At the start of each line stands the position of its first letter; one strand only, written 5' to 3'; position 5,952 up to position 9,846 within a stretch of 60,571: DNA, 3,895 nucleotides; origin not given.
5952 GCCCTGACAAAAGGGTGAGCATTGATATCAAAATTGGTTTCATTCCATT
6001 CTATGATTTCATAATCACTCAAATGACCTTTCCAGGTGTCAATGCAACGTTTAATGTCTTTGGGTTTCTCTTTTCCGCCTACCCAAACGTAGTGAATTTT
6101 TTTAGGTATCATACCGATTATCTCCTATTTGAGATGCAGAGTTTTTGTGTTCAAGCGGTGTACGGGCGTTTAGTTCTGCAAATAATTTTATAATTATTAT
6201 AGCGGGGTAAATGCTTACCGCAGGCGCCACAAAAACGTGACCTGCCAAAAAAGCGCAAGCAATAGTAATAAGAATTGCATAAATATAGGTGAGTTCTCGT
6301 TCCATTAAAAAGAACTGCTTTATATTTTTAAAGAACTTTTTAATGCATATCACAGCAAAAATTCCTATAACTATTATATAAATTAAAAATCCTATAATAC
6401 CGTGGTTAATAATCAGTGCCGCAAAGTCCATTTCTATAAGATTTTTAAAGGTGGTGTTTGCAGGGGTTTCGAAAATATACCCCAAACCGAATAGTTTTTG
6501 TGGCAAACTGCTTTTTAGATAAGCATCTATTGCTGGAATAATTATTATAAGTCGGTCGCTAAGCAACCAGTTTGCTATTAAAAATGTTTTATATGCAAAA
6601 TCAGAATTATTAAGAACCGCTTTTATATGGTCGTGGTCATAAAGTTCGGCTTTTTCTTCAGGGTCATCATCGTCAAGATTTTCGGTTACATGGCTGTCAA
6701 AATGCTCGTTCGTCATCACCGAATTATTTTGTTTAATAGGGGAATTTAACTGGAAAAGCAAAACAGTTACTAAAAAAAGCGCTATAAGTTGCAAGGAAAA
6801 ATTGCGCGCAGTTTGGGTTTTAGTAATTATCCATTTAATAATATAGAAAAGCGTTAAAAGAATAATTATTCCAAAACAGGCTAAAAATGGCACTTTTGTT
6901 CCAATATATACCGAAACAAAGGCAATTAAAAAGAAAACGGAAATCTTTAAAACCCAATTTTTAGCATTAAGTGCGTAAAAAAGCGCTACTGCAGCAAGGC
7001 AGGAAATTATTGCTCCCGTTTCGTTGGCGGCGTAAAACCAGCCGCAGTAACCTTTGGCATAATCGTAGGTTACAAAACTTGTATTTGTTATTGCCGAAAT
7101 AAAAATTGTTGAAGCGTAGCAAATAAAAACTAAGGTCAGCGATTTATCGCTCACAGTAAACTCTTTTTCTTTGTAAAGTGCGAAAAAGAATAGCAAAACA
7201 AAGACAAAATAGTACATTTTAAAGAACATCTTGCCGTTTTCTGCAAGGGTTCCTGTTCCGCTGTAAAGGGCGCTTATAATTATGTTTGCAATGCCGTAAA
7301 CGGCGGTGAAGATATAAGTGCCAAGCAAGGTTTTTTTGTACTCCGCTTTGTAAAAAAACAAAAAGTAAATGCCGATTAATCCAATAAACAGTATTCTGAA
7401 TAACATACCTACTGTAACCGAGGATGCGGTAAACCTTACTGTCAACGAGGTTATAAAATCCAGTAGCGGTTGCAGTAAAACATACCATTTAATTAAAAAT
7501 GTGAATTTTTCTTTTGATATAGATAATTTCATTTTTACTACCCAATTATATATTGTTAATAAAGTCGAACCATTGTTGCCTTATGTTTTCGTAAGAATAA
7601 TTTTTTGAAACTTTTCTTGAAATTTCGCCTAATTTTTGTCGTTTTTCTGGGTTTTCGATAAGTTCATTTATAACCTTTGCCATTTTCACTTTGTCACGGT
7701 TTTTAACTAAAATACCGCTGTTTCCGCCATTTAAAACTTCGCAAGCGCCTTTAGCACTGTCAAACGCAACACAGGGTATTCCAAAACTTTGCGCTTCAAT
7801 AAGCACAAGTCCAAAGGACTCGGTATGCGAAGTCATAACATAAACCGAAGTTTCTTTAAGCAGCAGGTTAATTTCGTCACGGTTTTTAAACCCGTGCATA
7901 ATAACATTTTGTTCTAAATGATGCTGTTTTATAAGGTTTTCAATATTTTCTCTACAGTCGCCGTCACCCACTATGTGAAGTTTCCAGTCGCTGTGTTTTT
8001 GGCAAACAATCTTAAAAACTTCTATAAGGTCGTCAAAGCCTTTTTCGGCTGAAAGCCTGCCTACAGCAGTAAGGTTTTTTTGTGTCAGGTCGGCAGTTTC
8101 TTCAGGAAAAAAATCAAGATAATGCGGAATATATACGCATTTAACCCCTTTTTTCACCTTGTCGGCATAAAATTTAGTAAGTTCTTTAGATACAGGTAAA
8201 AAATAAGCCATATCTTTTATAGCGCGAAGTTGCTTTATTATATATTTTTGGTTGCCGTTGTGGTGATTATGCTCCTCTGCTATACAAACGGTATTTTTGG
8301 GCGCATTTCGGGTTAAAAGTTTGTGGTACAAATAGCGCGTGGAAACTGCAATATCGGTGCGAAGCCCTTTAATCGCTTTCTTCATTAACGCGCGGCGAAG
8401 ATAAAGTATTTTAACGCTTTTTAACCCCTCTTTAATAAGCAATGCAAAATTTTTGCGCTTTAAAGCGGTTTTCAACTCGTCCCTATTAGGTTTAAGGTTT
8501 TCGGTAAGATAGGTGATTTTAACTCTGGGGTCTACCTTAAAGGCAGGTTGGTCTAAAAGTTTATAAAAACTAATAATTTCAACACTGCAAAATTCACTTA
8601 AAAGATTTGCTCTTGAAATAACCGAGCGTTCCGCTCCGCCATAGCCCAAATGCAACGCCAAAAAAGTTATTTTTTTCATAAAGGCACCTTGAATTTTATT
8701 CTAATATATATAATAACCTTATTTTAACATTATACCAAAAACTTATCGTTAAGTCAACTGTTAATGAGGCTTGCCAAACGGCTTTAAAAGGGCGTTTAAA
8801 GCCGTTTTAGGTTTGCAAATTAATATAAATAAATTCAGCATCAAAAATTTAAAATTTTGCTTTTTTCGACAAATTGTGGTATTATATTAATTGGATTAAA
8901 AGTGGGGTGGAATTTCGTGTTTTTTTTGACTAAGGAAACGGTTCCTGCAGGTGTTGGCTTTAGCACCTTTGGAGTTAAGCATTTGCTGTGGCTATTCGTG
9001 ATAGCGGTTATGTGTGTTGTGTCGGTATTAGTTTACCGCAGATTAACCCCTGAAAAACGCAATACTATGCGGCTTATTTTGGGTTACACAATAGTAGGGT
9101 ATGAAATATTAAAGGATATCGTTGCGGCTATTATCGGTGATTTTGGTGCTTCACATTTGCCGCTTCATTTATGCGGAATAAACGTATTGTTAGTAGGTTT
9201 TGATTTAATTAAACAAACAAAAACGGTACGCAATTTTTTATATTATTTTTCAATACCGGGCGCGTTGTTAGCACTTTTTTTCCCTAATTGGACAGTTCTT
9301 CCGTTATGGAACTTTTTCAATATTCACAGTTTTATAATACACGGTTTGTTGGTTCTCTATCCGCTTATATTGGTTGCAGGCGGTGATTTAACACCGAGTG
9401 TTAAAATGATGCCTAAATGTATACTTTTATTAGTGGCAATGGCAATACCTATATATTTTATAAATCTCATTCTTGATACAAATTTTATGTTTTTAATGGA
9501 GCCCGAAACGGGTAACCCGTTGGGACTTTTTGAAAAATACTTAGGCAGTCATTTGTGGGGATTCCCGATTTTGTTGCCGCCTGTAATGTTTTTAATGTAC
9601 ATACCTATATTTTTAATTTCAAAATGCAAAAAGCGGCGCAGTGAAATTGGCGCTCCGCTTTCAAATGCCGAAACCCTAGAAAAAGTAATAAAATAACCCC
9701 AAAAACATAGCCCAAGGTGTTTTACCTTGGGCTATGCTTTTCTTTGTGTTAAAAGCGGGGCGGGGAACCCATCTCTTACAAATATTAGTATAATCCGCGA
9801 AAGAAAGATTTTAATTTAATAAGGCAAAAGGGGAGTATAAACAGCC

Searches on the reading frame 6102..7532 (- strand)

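Call 8: search_protein_families(library=pfam, proteins=[window:6102-7532:-], max_evalue=0.01)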
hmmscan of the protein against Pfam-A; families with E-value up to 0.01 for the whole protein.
window:6102-7532:- (476 aa): 1 family
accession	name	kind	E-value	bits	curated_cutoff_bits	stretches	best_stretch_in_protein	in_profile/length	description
PF13425.11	O-antigen_lig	-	1.4e-60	205.9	31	1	7-455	1-460/462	O-antigen ligase like membrane protein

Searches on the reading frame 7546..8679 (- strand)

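Call 8: search_protein_families(library=pfam, proteins=[window:7546-8679:-], max_evalue=0.01)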
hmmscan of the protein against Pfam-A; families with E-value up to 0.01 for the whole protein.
window:7546-8679:- (377 aa): 4 families
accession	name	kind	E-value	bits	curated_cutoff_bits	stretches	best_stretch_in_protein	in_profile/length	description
PF00534.26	Glycos_transf_1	-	1.2e-45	155.6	26.4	1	192-356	7-171/172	Glycosyl transferases group 1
PF13692.12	Glyco_trans_1_4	-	5.7e-33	114.6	27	1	201-343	2-142/142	Glycosyl transferases group 1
PF20706.3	GT4-conflict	-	4.6e-12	46.1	26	1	159-319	149-323/385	Family 4 Glycosyltransferase in conflict systems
PF13524.12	Glyco_trans_1_2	-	0.0002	21.8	25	1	230-371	13-143/144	Glycosyl transferase-like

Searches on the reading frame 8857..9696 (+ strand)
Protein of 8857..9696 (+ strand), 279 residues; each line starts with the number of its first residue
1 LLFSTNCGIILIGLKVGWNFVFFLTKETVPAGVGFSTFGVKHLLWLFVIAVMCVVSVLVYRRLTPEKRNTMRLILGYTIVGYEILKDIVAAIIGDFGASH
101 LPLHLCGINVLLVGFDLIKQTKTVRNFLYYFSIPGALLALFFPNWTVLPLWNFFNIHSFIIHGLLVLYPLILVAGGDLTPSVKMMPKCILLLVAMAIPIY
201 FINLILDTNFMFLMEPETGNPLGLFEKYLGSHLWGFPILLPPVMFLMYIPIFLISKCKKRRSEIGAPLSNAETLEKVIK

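Call 8: search_protein_families(library=pfam, proteins=[window:8857-9696:+], max_evalue=0.01)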
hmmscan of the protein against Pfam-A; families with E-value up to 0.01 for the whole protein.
window:8857-9696:+ (279 aa): 1 family
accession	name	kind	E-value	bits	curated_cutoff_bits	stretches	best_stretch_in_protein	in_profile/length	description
PF14808.11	TMEM164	-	4.8e-47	160.7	25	1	38-248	2-217/217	TMEM164 family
